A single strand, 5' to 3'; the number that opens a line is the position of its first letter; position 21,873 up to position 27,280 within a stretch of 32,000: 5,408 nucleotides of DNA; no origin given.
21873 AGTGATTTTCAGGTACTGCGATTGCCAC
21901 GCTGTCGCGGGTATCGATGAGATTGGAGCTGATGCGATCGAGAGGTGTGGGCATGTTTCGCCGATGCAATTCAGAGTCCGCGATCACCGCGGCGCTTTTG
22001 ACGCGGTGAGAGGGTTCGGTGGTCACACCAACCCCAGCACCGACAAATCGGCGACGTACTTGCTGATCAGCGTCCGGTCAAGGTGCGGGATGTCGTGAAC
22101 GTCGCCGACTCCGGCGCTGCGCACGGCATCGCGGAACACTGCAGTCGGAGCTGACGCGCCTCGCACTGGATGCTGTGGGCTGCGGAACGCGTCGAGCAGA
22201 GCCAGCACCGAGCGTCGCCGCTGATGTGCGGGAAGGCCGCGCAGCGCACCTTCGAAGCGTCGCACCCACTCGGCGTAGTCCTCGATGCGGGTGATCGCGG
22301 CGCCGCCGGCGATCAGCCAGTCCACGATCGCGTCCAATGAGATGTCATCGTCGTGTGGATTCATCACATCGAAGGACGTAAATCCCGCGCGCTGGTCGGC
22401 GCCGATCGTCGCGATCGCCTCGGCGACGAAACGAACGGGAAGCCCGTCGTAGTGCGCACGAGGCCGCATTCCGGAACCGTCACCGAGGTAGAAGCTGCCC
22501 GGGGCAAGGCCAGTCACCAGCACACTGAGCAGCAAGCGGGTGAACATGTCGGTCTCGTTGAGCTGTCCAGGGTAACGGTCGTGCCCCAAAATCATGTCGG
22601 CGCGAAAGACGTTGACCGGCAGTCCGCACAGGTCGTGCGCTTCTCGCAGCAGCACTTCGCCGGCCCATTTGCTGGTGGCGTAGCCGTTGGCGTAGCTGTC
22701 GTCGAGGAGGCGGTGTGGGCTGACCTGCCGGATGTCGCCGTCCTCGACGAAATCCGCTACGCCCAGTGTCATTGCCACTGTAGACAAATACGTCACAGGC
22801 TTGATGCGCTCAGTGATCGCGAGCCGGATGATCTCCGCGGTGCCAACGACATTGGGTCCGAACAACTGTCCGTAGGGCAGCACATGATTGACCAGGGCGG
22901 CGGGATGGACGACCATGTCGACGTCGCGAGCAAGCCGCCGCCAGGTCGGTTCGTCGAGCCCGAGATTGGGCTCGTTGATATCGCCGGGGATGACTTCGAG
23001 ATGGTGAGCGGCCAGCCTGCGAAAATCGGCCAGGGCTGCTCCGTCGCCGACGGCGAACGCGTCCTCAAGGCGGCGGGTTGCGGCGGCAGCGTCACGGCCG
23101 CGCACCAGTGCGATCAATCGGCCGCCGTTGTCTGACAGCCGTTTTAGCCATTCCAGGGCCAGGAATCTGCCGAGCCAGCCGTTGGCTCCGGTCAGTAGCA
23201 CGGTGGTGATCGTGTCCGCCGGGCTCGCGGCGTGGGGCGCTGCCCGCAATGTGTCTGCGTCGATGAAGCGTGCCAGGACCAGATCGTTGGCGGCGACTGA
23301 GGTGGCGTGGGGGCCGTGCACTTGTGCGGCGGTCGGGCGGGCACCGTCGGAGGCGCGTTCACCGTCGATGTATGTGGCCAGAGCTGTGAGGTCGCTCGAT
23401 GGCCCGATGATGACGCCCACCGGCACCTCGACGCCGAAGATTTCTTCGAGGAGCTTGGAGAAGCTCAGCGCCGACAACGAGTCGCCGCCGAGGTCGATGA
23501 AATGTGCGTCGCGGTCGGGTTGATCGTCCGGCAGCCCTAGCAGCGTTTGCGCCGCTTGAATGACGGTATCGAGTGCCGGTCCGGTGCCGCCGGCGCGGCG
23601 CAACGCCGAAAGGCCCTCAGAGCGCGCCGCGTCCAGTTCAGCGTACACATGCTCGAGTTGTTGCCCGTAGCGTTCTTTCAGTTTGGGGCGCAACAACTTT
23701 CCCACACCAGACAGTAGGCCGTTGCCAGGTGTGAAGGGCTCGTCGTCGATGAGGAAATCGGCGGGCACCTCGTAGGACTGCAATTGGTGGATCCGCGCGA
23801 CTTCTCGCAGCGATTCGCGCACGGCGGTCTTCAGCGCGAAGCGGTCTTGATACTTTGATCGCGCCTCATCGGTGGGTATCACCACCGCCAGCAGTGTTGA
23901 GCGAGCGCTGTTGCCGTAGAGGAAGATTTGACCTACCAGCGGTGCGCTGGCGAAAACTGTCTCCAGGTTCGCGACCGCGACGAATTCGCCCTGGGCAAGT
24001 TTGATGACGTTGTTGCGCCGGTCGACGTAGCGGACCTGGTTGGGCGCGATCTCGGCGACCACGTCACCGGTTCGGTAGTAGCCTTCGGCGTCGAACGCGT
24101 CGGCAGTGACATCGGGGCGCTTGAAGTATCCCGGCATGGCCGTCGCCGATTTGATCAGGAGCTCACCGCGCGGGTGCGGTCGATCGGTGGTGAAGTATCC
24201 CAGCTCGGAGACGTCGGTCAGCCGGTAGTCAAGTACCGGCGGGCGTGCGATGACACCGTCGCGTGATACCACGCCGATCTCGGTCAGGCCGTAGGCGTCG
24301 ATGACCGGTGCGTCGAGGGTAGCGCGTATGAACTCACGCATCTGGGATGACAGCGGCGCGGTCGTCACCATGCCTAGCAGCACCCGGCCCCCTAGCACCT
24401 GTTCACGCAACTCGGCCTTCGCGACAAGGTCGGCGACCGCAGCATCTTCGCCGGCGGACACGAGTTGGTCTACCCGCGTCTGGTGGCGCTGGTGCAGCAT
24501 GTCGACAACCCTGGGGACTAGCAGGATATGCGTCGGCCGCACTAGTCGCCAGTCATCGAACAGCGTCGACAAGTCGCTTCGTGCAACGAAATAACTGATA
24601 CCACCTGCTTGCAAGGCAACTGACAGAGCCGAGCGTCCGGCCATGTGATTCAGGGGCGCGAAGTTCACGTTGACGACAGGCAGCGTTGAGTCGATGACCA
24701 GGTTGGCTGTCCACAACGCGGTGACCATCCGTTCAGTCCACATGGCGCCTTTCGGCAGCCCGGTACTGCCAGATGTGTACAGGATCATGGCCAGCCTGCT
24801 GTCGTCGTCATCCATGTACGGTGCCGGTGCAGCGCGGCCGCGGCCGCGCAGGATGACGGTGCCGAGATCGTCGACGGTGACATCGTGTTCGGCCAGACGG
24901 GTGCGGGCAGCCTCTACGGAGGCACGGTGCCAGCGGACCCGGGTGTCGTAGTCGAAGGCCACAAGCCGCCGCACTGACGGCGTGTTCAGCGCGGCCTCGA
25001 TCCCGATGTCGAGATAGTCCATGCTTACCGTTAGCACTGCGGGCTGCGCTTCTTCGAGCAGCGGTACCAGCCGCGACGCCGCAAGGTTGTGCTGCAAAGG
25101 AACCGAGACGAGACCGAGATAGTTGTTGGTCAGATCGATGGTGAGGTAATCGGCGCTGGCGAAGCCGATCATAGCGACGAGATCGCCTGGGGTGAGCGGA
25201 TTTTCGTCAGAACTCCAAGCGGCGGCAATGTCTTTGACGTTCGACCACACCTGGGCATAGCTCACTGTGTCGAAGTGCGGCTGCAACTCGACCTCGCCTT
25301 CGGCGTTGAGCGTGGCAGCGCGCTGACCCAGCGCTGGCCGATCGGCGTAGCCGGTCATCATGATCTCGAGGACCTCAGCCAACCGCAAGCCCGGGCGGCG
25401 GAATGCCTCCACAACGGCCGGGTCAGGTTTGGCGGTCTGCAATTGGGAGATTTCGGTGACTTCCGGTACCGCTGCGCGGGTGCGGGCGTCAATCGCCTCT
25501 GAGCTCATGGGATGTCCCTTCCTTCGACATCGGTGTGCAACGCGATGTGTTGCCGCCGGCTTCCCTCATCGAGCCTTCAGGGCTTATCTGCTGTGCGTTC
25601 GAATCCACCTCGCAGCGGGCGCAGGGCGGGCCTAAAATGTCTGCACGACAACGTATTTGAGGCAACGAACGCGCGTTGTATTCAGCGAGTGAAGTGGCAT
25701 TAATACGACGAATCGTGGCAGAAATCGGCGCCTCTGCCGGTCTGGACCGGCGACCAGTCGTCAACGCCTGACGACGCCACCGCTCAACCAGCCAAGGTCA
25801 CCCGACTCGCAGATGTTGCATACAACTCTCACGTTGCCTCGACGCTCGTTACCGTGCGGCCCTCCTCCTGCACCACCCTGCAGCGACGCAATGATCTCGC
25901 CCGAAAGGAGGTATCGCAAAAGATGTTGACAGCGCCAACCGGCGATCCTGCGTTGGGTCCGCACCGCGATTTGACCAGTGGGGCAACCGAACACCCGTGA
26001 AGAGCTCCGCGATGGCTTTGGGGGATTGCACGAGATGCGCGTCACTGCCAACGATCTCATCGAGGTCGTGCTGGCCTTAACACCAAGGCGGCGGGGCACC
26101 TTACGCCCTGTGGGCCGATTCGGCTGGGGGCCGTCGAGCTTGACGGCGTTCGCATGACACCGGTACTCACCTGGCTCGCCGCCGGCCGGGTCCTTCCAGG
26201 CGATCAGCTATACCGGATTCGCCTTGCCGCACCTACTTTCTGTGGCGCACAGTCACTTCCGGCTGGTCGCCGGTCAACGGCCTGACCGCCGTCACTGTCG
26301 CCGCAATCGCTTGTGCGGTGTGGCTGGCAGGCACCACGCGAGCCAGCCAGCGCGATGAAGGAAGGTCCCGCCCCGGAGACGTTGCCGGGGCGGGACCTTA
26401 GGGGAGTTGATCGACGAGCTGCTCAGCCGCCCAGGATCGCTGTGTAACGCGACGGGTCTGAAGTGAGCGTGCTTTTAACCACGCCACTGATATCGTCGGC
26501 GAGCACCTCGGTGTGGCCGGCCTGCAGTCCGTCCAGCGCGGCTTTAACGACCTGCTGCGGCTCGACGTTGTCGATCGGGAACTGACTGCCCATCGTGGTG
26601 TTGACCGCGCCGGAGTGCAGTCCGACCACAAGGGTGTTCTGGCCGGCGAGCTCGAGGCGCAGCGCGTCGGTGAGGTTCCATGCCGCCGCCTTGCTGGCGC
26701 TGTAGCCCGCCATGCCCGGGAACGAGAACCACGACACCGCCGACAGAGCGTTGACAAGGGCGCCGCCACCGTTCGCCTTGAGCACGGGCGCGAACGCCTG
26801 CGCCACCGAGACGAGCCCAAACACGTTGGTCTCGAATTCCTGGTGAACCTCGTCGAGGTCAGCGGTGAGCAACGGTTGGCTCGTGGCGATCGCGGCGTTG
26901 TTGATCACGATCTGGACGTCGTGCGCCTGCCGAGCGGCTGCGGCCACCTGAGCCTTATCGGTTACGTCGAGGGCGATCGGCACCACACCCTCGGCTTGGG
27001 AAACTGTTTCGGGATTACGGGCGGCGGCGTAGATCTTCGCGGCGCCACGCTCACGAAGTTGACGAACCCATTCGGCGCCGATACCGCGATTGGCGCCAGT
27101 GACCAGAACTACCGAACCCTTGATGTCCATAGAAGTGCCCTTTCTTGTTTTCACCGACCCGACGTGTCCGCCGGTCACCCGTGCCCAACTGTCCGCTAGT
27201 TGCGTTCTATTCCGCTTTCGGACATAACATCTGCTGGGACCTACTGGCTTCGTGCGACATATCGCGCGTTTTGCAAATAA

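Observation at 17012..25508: Candidate new carboxylic-acid processing module: Fdc1-like UbiD + UbiX + MDR reductase + carboxylic acid reductase (+ PaaI thioesterase)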

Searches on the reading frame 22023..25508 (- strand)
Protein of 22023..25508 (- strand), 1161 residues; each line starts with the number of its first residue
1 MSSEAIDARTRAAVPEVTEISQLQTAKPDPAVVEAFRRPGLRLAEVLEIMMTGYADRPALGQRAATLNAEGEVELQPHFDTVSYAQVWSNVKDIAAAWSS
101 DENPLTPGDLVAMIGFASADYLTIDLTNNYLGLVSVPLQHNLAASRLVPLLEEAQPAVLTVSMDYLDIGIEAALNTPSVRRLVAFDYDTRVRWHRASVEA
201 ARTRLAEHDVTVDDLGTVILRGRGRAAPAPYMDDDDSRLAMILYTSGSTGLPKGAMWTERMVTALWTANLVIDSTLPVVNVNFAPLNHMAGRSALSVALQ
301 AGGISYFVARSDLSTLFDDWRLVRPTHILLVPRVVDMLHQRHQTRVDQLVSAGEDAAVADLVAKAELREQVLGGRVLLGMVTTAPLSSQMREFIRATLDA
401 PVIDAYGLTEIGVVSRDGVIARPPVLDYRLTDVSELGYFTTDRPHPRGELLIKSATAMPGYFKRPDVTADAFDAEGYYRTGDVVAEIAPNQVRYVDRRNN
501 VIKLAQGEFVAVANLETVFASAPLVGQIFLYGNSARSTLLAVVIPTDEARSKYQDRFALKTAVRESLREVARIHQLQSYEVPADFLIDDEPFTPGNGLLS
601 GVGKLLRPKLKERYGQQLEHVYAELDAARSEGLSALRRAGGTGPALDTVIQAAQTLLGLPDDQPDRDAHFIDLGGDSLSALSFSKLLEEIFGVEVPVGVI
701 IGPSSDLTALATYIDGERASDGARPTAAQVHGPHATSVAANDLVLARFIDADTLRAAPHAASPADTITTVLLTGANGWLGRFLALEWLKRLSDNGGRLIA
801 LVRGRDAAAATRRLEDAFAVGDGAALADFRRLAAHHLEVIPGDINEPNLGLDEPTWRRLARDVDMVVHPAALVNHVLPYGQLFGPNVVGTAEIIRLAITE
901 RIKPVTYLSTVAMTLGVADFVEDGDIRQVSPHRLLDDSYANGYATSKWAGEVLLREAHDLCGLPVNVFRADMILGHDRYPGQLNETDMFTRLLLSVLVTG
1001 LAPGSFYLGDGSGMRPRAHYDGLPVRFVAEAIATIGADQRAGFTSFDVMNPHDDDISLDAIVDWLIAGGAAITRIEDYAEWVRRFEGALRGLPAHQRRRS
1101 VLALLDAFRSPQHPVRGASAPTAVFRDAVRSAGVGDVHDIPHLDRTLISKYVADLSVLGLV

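Call 3: search_protein_families(library=pfam, proteins=[window:22023-25508:-], max_evalue=0.01)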
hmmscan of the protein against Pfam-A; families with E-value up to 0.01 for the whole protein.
window:22023-25508:- (1161 aa): 5 families
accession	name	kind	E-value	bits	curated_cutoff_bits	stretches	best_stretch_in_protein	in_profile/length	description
PF07993.18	NAD_binding_4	-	1.6e-52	178.7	20.1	1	772-1032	1-258/258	Male sterility protein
PF00501.34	AMP-binding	-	1.8e-40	139.4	29.9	1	79-462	19-384/384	AMP-binding enzyme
PF00550.31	PP-binding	-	4.6e-12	46.5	20.8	1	648-714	2-67/67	Phosphopantetheine attachment site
PF01370.27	Epimerase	-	1.4e-10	41.4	20.9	1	770-1020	1-214/240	NAD dependent epimerase/dehydratase family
PF01073.25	3Beta_HSD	-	0.0069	15.9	22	0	836-959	48-162/280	3-beta hydroxysteroid dehydrogenase/isomerase family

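Call 4: search_protein_families(library=ncbifam, proteins=[window:22023-25508:-], max_evalue=0.00001)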
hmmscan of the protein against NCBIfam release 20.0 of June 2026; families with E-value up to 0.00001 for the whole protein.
window:22023-25508:- (1161 aa): 68 families (the best 25 are shown)
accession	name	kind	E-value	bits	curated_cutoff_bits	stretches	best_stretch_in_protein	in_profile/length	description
NF041592.1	carboxyl_red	equivalog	0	1648.7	1300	1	19-1161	10-1160/1160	carboxylic acid reductase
TIGR01746.1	Thioester-redct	subfamily_domain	9e-79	265.4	213.35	1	769-1158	1-368/371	thioester reductase domain-containing protein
NF038078.1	NRPS_MxcG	equivalog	1.1e-51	175.4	2300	1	448-1153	804-1431/1442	myxochelin non-ribosomal peptide synthetase MxcG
TIGR03443.1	alpha_am_amid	equivalog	4.7e-39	133.6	1030.1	1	649-1003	853-1209/1390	L-aminoadipate-semialdehyde dehydrogenase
NF004837.0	PRK06187.1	subfamily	4.2e-36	124.3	476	1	80-616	32-524/531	long-chain-fatty-acid--CoA ligase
NF038343.1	ligase_FadD11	exception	2.1e-26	92.5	950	1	354-569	307-516/585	fatty acid--CoA ligase FadD11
NF006182.0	PRK08316.1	subfamily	8.3e-25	87.2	663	2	81-335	36-271/523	fatty acyl-CoA synthetase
NF006572.0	PRK09088.1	equivalog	3e-24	85.5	696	1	227-526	130-415/491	acyl-CoA synthetase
TIGR01733.1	AA-adenyl-dom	subfamily_domain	4.9e-24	84.9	317.4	1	83-526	1-405/409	amino acid adenylation domain-containing protein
NF009232.0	PRK12582.1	subfamily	5.9e-23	80.9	777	2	449-555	425-537/624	acyl-CoA synthetase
NF004511.1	PRK05852.1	equivalog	7.2e-23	81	650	1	81-587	26-483/505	FadD7 family fatty acid--CoA ligase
NF005857.1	PRK07786.1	exception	7.9e-21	74.1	733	1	80-533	33-447/513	fatty-acid--CoA ligase FadD5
NF052269.1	Staph_lig_FadD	equivalog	7.2e-20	70.8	650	2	447-536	343-430/499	long-chain-fatty-acid--CoA ligase FadD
NF006181.0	PRK08314.1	subfamily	9.5e-20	70.3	705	1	80-528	48-481/563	long-chain-fatty-acid--CoA ligase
TIGR01923.1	menE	equivalog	6.3e-19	68.1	330.15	2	442-532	293-381/442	o-succinylbenzoate--CoA ligase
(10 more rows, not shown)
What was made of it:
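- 22023..25508 (-): Carboxylic acid reductase (A-T-R, 1161 aa), convergent with the MDR. NF041592 scores 1648.7 against a cut-off of 1300 (call 4).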

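Call 10: find_related_loci(query=window:22023-25508:-, collection=genome_contigs, flank=10000)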
Query window:22023-25508:- (1161 aa) in genome_contigs; peptide patterns used: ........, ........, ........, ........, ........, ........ (x = any residue, [..] = any of these).
140 stretches matched a pattern; 37 encode a relative of the query (tblastn E <= 1e-3); 37 distinct loci.
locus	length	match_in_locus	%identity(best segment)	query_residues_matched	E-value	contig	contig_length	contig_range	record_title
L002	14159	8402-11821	66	22-1157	0e+0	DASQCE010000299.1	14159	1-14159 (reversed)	MAG TPA_asm: Mycobacterium sp. isolate SMAG_U11691 k141_997444, whole genome shotgun sequence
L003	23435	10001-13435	65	21-1161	0e+0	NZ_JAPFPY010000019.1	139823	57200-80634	Mycolicibacterium sp. J2 out_19, whole genome shotgun sequence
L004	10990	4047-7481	64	21-1161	0e+0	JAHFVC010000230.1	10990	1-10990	MAG: Mycobacterium sp. isolate nzgw94 NODE_3807_length_10991_cov_3.450506, whole genome shotgun sequence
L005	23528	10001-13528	63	8-1154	0e+0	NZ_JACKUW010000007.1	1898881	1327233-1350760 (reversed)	Mycolicibacterium sediminis strain DSM 45643 MSED-DSM45643DSM45643_contig000019, whole genome shotgun sequence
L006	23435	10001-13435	66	21-1161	0e+0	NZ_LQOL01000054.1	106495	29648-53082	Mycolicibacterium canariasense strain CCUG 47953 contig_45, whole genome shotgun sequence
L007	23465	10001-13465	61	18-1161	0e+0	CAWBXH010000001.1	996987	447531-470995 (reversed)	MAG: uncultured Actinomycetota bacterium isolate MFD05442.bin.1.427 genome assembly, contig: contig_11413, whole genome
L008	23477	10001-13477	61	21-1161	0e+0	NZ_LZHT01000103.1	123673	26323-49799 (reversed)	Mycobacterium sp. 852002-10029_SCH5224772 contig_7, whole genome shotgun sequence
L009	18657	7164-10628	62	21-1161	0e+0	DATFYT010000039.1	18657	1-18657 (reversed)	MAG TPA_asm: Mycobacterium sp. isolate SMAG_U9550 k141_703012, whole genome shotgun sequence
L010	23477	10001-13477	61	21-1161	0e+0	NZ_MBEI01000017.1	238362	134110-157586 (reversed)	Mycobacterium colombiense strain NS-7390 contig_24, whole genome shotgun sequence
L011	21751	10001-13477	61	17-1161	0e+0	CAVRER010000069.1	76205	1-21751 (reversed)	MAG: uncultured Actinomycetota bacterium isolate MFD10071.bin.1.140 genome assembly, contig: contig_93454, whole genome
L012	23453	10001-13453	60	22-1161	0e+0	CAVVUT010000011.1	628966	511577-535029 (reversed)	MAG: uncultured Actinomycetota bacterium isolate MFD03975.bin.1.9 genome assembly, contig: contig_37117, whole genome sh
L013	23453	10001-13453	60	22-1161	0e+0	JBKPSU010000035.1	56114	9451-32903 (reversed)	MAG: Actinomycetota bacterium isolate GS_EKS_MAG_00014 GS_EKS_000002244490, whole genome shotgun sequence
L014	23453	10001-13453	60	22-1161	0e+0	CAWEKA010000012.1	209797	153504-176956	MAG: uncultured Actinomycetota bacterium isolate MFD05942.bin.1.463 genome assembly, contig: contig_3580, whole genome s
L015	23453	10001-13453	60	22-1161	0e+0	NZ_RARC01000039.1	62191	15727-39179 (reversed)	Mycolicibacterium stellerae strain CECT 8783 NODE_39, whole genome shotgun sequence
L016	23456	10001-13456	60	21-1161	0e+0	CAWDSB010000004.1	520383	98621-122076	MAG: uncultured Actinomycetota bacterium isolate MFD00392.bin.2.252 genome assembly, contig: contig_14743, whole genome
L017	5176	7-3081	63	145-1161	0e+0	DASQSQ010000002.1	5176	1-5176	MAG TPA_asm: Mycobacterium sp. isolate SMAG_U10913 k141_243083, whole genome shotgun sequence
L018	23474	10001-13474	62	21-1161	0e+0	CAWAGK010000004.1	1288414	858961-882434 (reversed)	MAG: uncultured Actinomycetota bacterium isolate MFD02579.bin.1.116 genome assembly, contig: contig_13323, whole genome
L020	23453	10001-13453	60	22-1161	0e+0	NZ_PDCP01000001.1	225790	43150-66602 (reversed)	Mycolicibacterium agri strain CCUG37673 N1L225790C35, whole genome shotgun sequence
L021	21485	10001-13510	48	21-1161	0e+0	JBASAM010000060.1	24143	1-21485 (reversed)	MAG: Rhodococcus sp. (in: high G+C Gram-positive bacteria) isolate MFD12118_ilm_asm_bin2 k127_88088, whole genome shotgu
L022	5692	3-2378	64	376-1161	0e+0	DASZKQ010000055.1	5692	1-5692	MAG TPA_asm: Mycobacterium sp. isolate SMAG_U5842 k141_3309733, whole genome shotgun sequence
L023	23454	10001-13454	59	22-1161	0e+0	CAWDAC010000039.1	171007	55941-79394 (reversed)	MAG: uncultured Actinomycetota bacterium isolate MFD09267.bin.1.107 genome assembly, contig: contig_63502, whole genome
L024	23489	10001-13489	48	9-1161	0e+0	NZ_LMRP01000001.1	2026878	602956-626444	Rhodococcus sp. Leaf247 contig_1, whole genome shotgun sequence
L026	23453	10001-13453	60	22-1161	0e+0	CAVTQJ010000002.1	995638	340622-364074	MAG: uncultured Actinomycetota bacterium isolate MFD00392.bin.3.929 genome assembly, contig: contig_1984, whole genome s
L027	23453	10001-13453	60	22-1161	0e+0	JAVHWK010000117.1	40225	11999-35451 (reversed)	MAG: Mycobacterium sp. isolate BP_239 scaffold_2047031, whole genome shotgun sequence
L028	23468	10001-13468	63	9-1161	0e+0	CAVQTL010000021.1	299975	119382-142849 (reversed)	MAG: uncultured Actinomycetota bacterium isolate MFD06742.bin.1.131 genome assembly, contig: contig_55616, whole genome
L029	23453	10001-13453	60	22-1161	0e+0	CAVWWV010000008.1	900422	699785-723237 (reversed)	MAG: uncultured Actinomycetota bacterium isolate MFD09368.bin.1.59 genome assembly, contig: contig_1840, whole genome sh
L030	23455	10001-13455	64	22-1161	0e+0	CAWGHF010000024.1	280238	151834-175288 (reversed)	MAG: uncultured Actinomycetota bacterium isolate MFD02840.bin.1.259 genome assembly, contig: contig_5256, whole genome s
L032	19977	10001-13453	59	22-1161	0e+0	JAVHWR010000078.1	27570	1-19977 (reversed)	MAG: Mycobacterium sp. isolate BP_245 scaffold_5306933, whole genome shotgun sequence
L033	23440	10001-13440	66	21-1161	0e+0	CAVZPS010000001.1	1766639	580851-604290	MAG: uncultured Actinomycetota bacterium isolate MFD09603.bin.2.59 genome assembly, contig: contig_10088, whole genome s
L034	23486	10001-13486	67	7-1161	0e+0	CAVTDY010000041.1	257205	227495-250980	MAG: uncultured Actinomycetota bacterium isolate MFD00964.bin.2.75 genome assembly, contig: contig_97563, whole genome s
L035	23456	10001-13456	59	21-1161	0e+0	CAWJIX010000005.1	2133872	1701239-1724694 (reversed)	MAG: uncultured Actinomycetota bacterium isolate MFD05442.bin.1.433 genome assembly, contig: contig_3216, whole genome s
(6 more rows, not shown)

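Call 66: search_solved_structures(query=window:22023-25508:-, max_evalue=1e-40)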
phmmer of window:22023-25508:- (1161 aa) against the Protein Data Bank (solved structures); distinct sequences matched with E-value up to 1e-40: 5.
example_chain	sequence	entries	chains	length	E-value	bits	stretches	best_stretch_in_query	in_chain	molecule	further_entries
5msc_A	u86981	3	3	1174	0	1322.6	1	7-1160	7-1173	Carboxylic acid reductase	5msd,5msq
5msp_A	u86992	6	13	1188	0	1230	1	22-1160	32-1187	Thioester reductase domain-containing protein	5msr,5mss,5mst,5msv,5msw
5mso_A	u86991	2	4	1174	0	1227.7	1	21-1160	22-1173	Carboxylic acid reductase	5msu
6oz1_A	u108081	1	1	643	1.4e-184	619.4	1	15-624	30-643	Oxidoreductase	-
4dqv_A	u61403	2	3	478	1.2e-141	477.2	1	719-1160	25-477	PROBABLE PEPTIDE SYNTHETASE NRP (PEPTIDE SYNTHASE) | Peptide synthetase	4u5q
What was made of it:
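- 22023..25508 (-): PDB matches are 5msc, 5msp and 5mso at 1228-1323 bits (call 66).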

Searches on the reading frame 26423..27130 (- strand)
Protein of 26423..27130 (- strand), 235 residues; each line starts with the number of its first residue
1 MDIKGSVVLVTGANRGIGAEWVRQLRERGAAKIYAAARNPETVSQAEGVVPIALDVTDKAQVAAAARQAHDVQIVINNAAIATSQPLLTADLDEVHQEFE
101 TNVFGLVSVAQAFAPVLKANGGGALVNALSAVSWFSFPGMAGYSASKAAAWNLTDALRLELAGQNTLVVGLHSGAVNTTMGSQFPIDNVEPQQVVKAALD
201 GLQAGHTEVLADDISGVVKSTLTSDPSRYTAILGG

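Call 79: search_protein_families(library=ncbifam, proteins=[window:26423-27130:-], max_evalue=0.00001)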
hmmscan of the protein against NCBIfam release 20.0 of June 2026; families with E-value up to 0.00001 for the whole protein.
window:26423-27130:- (235 aa): 193 families (the best 25 are shown)
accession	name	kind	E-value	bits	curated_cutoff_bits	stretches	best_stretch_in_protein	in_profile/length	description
NF006119.0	PRK08264.1-5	subfamily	4.4e-86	288.1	249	1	1-228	2-226/233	SDR family oxidoreductase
NF006117.0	PRK08264.1-3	equivalog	2.8e-80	269.4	299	1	1-229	1-229/234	SDR family oxidoreductase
NF006118.0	PRK08264.1-4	subfamily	8e-74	248.2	279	1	1-229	1-234/244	SDR family oxidoreductase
NF006115.0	PRK08264.1-1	equivalog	1.3e-60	204.8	454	1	1-231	1-232/237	SDR family oxidoreductase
NF006120.0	PRK08264.1-6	subfamily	4.3e-59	200.1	274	1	2-218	4-228/246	SDR family oxidoreductase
NF006116.0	PRK08264.1-2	equivalog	1.3e-51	175.4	459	1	7-224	8-223/235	SDR family oxidoreductase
NF004284.0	PRK05693.1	equivalog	9.6e-32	110.6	326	1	7-183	3-183/274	SDR family oxidoreductase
NF005559.1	PRK07231.1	subfamily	3.1e-30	105.5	215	1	3-197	2-208/249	glucose 1-dehydrogenase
NF004826.0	PRK06182.1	subfamily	1.1e-29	103.6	305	1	6-227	5-225/274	oxidoreductase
NF005878.0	PRK07825.1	subfamily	4.8e-28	98.3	287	1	2-219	6-234/278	short chain dehydrogenase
NF004526.0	PRK05872.1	subfamily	6.8e-28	97.6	276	1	2-183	7-197/297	short-chain dehydrogenase/reductase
NF006114.0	PRK08263.1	subfamily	7.2e-27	94.3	290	1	7-176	5-182/280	short chain dehydrogenase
NF006073.0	PRK08219.1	equivalog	2.4e-26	92.8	218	1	6-183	4-181/227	SDR family oxidoreductase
NF006565.0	PRK09072.1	equivalog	2.7e-26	92.7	238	1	1-183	1-191/265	SDR family oxidoreductase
NF004823.0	PRK06179.1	subfamily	2e-25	89.8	310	1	4-184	4-187/271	oxidoreductase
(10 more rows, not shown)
